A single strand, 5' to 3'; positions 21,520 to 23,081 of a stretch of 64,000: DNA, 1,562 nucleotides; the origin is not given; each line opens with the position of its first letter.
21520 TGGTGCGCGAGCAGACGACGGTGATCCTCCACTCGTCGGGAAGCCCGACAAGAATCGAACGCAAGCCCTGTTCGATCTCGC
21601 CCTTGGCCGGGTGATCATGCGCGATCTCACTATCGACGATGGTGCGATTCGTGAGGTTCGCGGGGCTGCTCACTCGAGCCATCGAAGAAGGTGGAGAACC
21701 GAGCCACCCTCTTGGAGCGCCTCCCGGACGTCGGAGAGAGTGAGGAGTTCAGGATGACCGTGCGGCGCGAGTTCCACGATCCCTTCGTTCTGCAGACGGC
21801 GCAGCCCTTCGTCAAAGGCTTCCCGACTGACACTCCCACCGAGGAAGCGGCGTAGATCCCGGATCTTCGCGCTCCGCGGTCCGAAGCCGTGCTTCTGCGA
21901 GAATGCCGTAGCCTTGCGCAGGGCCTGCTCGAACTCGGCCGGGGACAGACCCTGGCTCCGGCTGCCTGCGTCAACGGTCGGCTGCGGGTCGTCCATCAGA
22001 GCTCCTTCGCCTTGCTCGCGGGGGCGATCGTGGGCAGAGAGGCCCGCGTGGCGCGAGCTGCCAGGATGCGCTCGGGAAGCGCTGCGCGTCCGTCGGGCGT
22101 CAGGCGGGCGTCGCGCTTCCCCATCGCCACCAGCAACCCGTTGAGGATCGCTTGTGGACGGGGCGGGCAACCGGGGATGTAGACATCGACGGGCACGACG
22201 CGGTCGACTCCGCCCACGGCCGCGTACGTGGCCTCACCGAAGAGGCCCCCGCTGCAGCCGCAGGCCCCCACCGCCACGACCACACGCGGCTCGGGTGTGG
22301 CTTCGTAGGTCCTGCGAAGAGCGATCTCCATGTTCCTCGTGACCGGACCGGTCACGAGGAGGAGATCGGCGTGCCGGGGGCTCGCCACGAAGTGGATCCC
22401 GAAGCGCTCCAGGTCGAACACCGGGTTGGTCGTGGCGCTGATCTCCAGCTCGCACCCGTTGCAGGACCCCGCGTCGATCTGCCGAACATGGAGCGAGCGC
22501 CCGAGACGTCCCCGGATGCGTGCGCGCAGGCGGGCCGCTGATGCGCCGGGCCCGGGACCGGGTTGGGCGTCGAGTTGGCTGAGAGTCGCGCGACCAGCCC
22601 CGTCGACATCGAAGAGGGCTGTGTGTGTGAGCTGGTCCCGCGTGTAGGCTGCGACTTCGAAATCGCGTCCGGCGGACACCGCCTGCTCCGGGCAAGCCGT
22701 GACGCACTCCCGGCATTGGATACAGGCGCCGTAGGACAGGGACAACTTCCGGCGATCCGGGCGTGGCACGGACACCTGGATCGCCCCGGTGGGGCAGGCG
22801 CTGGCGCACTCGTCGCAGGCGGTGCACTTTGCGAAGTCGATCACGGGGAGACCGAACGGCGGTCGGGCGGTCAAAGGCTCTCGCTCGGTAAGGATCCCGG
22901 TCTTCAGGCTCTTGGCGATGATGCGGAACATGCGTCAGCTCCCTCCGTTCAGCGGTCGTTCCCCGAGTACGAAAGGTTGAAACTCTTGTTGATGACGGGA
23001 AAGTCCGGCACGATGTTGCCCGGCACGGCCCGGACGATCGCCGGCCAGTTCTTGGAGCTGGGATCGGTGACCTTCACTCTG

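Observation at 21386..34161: A tightly coupled ~12.8-kb operon joins the Ehr-like complex to a pseudo-receiver, two zinc-ribbon proteins and five small unknown proteins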

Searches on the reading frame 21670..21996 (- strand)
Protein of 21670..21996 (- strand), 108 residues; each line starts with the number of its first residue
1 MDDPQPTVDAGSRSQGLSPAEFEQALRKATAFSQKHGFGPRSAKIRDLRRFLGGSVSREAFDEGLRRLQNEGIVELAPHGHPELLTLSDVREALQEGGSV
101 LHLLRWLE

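Call 5: search_protein_families(library=pfam, max_evalue=1, proteins=[window:21670-21996:-])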
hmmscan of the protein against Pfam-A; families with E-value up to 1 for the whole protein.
window:21670-21996:- (108 aa): 2 families
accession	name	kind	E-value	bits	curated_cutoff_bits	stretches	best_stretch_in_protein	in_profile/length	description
PF21128.4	MCM4_WHD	-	0.013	16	24.4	1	55-81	43-69/75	MCM4, winged helix domain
PF04967.18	HTH_10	-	0.11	12.8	23.1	0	15-30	33-48/53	HTH DNA binding domain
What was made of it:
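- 21670..21996 (-): unk13: a small soluble protein with a probable winged-helix fold. Pfam MCM4_WHD E 0.013, call 5.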

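Call 74: find_homologous_proteins(query=window:21670-21996:-, max_evalue=0.001)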
Query window:21670-21996:- (108 aa): 14 proteins with E <= 0.001 among 27 candidates.
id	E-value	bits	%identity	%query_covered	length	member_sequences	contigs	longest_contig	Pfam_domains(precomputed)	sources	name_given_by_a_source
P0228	2.6e-60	219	95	100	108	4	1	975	-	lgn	-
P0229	1.6e-50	188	82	100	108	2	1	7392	-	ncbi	-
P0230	2.9e-49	184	81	100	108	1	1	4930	-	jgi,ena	-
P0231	7.4e-47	176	79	100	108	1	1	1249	-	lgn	-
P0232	5.2e-46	173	80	94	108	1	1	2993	-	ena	-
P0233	5.8e-42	160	71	100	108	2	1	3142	-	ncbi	-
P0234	1.9e-41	158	72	100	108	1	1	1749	-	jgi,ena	-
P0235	8.5e-35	137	67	95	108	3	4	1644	-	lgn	-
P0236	4.9e-34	135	66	95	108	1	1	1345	-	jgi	-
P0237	3.7e-33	132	66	94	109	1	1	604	-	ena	-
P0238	1.0e-32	130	65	89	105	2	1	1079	-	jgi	jgi:hypothetical protein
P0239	3.8e-32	129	67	81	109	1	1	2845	-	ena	-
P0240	4.1e-32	129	63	100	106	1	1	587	-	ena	-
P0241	3.6e-31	125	68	85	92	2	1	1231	-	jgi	jgi:hypothetical protein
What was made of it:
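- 21670..21996 (-): 14 homologues of 63-95% identity, call 74.
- unk13 has only 14 detectable homologues (call 74).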

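Call 80: predict_structure(alignment_id=A10)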
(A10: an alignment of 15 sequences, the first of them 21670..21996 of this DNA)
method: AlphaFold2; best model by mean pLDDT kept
length: 108 residues; sequences in the alignment: 15
mean_pLDDT: 77.8   pTM: 0.68
mean pLDDT of the five models: 77.8, 77.7, 75.3, 64.5, 63.8
residues with pLDDT >= 90: 26; 70-90: 55; 50-70: 15; < 50: 12
segments of 3 or more residues with pLDDT < 50: 1-3, 6-14
pLDDT, mean of each block of 10 residues (from residue 1): 48 64 92 76 86 84 91 85 74 72 85
secondary structure, 60 per line:
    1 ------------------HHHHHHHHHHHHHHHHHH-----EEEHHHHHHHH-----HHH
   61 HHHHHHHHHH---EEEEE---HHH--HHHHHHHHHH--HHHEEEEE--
elements in order: H19-36 E42-44 H45-52 H58-70 E74-78 H87-96 E102-106
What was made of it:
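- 21670..21996 (-): AlphaFold2 pLDDT 77.8, call 80.
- On Winged-helix domain (for unk13): Model pLDDT 77.8 (call 80).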

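Call 85: fold_search(model_id=the predicted structure, library=pdb)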
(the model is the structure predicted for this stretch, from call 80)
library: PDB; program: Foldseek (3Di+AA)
matches with E <= 10: 1046; with E <= 0.001: 0
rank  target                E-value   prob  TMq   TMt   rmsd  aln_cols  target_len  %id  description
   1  8cli_A                2.4e-02  0.99  0.45  0.11   4.1        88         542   14  TFIIIC TauB-DNA monomer (released 2023-06-21)
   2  8c7u_C                4.3e-02  0.80  0.34  0.17   7.3       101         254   13  Transcriptional pleiotropic repressor CodY from Enterococcus faecalis in complex with Leu and a 30-bp DNA fragment enc (released 2023-06-28)
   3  7ne9_AAA              4.9e-02  0.99  0.48  0.44   3.1        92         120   17  A single sensor controls large variations in zinc quotas in a marine cyanobacterium (released 2022-03-02)
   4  2fsw_B                7.2e-02  0.63  0.34  0.36  12.9        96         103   14  Crystal Structure of the Putative Transcriptional Regualator, MarR family from Porphyromonas gingivalis W83 (released 2006-03-07)
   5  6hq1_MODEL_1_A        7.7e-02  0.92  0.42  0.56   4.6        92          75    9  Solution structure of the globular domain from human histone H1.0 (released 2019-10-09)
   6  4jba_B                7.7e-02  0.72  0.37  0.30  13.0        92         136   24  Crystal Structure of the Oxidized Form of MarR from E.coli (released 2013-10-16)
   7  4pt7_B                8.2e-02  0.92  0.51  0.43   9.1       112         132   14  Structure of initiator (released 2014-06-25)
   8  2fsw_A                8.2e-02  0.57  0.35  0.37  12.9        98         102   14  Crystal Structure of the Putative Transcriptional Regualator, MarR family from Porphyromonas gingivalis W83 (released 2006-03-07)
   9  7a6h_P                8.8e-02  0.90  0.49  0.39   4.6       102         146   16  Cryo-EM structure of human apo RNA Polymerase III (released 2021-02-03)
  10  7jps_A                8.8e-02  0.90  0.48  0.17  10.0       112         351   12  ORC-DNA: Human Origin Recognition Complex (ORC) with DNA bound in the core (released 2020-09-09)
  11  5kbj_H                9.3e-02  0.94  0.51  0.44   4.4       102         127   14  Structure of Rep-DNA complex (released 2016-06-29)
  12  7jpo_A                1.0e-01  0.97  0.51  0.17   5.2       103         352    9  ORC-O1AAA: Human Origin Recognition Complex (ORC) with dynamic/unresolved ORC2 WH (released 2020-09-02)
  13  2mh2_MODEL_1_A        1.2e-01  0.85  0.38  0.58   4.5        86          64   13  Structural insights into the DNA recognition and protein interaction domains reveal fundamental homologous DNA (released 2014-04-16)
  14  3vb2_A                1.3e-01  0.96  0.45  0.37   3.6        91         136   21  Crystal Structure of the Reduced Form of MarR from E.coli (released 2013-01-30)
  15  8c7u_A                1.4e-01  0.57  0.34  0.17   7.1       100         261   13  Transcriptional pleiotropic repressor CodY from Enterococcus faecalis in complex with Leu and a 30-bp DNA fragment enc (released 2023-06-28)
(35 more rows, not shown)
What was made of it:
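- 21670..21996 (-): Foldseek hits are all winged-helix domains but weak, E 0.02-0.3, call 85.
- On Winged-helix domain (for unk13): The top 50 Foldseek hits are almost all winged-helix domains, but E is 0.02-0.3 and TM 0.45-0.53 (call 85).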

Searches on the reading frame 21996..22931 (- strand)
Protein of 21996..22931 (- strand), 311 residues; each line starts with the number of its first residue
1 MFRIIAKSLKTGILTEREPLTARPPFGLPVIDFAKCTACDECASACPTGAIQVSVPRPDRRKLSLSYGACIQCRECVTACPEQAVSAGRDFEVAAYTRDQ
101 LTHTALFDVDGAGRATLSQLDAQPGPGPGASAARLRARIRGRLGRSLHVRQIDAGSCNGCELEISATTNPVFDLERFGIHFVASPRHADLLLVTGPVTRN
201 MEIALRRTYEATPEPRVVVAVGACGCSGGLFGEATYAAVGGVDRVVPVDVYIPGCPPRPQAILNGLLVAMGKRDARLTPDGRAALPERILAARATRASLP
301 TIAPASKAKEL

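Call 6: search_protein_families(library=pfam, max_evalue=0.01, proteins=[window:21996-22931:-])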
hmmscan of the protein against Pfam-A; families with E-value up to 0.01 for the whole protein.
window:21996-22931:- (311 aa): 11 families
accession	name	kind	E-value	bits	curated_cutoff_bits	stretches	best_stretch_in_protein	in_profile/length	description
PF01058.29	Oxidored_q6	-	6.8e-35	120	27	1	157-267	1-126/128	NADH ubiquinone oxidoreductase, 20 Kd subunit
PF00037.32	Fer4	-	6.2e-13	48.4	21.1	2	29-52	1-24/24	4Fe-4S binding domain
PF12838.12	Fer4_7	-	7.3e-11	42.8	27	3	35-84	1-52/52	4Fe-4S dicluster domain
PF12837.12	Fer4_6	-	9.1e-11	41.6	25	2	68-84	7-23/24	4Fe-4S binding domain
PF13484.11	Fer4_16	-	1.3e-09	39.1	30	2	70-94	2-25/66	4Fe-4S double cluster binding domain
PF13237.11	Fer4_10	-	1.3e-09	38.3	25.5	2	29-81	2-53/53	4Fe-4S dicluster domain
PF12797.12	Fer4_2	-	1.7e-08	34.3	24.5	2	29-48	3-22/22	4Fe-4S binding domain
PF13187.11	Fer4_9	-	5.5e-08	33.2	27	1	35-84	1-51/52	4Fe-4S dicluster domain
PF14697.11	Fer4_21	-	5.9e-08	33.2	35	2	69-87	7-25/59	4Fe-4S dicluster domain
PF12800.12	Fer4_4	-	1.7e-05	25.2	24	1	69-82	3-16/17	4Fe-4S binding domain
PF13183.11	Fer4_8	-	0.0045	17.9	27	0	69-97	4-32/68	4Fe-4S dicluster domain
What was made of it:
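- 21996..22931 (-): HycF-HycG fusion: a 2x[4Fe-4S] ferredoxin-like domain joined to a NuoB-like domain that keeps its cluster cysteines. Fer4 families plus Oxidored_q6 E 6.8e-35, call 6.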
